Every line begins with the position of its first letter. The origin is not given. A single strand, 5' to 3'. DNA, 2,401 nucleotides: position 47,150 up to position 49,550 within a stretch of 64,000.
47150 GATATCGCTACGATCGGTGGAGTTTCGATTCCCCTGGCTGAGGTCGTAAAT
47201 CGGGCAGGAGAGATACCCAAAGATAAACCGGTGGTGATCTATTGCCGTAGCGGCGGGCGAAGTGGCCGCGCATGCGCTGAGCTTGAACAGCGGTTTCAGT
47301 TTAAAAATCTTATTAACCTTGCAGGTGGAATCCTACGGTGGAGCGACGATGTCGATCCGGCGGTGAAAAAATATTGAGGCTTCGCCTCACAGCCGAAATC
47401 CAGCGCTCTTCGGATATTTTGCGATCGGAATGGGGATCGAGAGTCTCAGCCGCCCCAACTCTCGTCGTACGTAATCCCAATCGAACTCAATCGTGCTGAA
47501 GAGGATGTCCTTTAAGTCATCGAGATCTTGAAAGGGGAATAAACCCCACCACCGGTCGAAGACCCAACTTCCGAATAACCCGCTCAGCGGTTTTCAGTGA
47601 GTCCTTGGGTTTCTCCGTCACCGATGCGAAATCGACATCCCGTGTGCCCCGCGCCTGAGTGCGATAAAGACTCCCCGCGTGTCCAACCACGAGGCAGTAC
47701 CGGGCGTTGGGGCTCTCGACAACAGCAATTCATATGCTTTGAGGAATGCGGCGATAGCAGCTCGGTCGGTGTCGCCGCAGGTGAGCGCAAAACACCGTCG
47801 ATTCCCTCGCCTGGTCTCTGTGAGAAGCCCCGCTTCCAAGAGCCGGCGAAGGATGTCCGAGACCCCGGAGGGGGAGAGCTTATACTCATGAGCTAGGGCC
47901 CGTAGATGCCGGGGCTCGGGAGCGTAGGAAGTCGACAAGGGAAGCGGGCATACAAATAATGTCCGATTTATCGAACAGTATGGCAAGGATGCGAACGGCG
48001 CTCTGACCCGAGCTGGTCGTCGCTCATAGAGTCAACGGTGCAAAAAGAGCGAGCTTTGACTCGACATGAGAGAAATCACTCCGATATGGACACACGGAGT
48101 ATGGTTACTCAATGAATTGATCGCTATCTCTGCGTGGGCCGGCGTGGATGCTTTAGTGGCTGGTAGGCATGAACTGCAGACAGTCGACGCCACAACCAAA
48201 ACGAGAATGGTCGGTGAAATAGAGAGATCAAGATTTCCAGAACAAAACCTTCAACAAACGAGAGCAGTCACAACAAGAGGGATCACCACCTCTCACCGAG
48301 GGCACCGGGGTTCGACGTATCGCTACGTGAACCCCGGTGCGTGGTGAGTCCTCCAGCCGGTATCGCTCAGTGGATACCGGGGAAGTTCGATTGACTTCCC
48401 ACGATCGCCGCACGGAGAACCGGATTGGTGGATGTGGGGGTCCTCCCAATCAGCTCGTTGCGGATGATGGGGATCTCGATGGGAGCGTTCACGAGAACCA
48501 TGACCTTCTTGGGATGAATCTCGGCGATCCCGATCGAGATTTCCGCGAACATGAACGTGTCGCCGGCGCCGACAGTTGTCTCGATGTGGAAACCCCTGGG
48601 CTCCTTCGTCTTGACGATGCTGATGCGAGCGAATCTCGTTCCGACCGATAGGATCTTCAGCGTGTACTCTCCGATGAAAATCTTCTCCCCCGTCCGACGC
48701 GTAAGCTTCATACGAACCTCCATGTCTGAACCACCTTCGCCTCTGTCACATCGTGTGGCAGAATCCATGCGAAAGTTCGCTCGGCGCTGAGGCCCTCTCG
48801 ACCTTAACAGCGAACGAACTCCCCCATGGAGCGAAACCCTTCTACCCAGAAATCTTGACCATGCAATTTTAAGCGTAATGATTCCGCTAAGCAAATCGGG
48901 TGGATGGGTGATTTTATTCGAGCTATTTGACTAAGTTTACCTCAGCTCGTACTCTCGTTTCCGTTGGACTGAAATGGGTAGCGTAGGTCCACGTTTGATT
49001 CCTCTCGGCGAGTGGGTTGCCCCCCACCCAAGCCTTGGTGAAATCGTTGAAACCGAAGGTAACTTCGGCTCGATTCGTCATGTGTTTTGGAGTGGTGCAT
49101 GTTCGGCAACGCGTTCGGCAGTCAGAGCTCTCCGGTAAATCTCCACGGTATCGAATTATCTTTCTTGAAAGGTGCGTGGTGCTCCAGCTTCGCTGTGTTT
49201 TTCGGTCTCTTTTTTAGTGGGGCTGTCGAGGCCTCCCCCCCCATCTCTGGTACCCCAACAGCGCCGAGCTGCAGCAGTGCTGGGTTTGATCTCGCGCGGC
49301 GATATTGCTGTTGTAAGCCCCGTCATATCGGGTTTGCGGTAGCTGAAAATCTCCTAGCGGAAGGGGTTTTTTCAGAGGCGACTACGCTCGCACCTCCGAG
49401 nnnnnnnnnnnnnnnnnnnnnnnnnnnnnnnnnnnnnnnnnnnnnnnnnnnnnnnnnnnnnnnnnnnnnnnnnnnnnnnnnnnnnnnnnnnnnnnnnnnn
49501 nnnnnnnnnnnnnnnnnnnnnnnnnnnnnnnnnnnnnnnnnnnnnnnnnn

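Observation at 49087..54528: Giant secreted Lipase_2-domain protein with a tightly linked 499-aa helical partner: lipase/foldase pair or secreted lipase toxin with immunity protein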

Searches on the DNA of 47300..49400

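Call 31: search_rna_families(source=window, start=47300, end=49400, threshold=evalue, max_evalue=1)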
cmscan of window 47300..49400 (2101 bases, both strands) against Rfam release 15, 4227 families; matches with E-value up to 1: 1.
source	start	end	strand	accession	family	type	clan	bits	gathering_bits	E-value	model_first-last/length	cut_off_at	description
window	48766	48828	-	RF00997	mir-942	Gene; miRNA;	-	22.1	100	0.36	1-86/86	no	mir-942 microRNA precursor family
